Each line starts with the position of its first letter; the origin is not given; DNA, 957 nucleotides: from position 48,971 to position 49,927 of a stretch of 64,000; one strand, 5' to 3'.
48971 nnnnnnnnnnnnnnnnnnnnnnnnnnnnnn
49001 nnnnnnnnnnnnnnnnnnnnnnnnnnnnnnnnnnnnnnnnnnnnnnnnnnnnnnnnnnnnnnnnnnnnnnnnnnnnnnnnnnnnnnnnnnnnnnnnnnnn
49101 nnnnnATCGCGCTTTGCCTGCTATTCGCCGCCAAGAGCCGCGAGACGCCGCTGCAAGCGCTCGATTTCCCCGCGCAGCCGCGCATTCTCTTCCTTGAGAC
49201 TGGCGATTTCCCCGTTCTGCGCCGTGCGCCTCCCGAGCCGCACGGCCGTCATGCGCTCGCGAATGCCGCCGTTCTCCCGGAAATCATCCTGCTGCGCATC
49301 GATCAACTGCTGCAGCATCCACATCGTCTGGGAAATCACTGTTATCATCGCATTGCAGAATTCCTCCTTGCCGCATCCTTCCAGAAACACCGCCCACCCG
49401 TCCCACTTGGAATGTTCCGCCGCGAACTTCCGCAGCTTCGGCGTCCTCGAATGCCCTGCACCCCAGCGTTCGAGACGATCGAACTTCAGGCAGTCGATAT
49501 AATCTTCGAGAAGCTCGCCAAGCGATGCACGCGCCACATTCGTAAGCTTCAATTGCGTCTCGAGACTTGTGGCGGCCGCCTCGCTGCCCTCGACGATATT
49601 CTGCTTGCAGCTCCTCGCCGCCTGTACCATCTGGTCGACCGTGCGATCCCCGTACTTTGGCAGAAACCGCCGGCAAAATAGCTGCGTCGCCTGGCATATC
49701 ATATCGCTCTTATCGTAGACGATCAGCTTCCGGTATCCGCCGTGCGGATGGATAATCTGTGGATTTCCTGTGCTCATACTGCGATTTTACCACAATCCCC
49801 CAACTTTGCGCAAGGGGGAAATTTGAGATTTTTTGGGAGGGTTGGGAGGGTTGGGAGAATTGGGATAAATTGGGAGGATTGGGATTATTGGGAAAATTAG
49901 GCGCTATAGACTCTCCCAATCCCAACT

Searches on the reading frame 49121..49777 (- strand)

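Call 41: search_protein_families(library=pfam, proteins=[window:49121-49777:-], max_evalue=0.001)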
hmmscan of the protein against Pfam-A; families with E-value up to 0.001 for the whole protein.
window:49121-49777:- (218 aa): 1 family
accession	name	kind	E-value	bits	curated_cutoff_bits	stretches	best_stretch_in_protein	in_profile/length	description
PF05635.17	23S_rRNA_IVP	-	1.3e-06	29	33.8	1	16-90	1-73/106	23S rRNA-intervening sequence protein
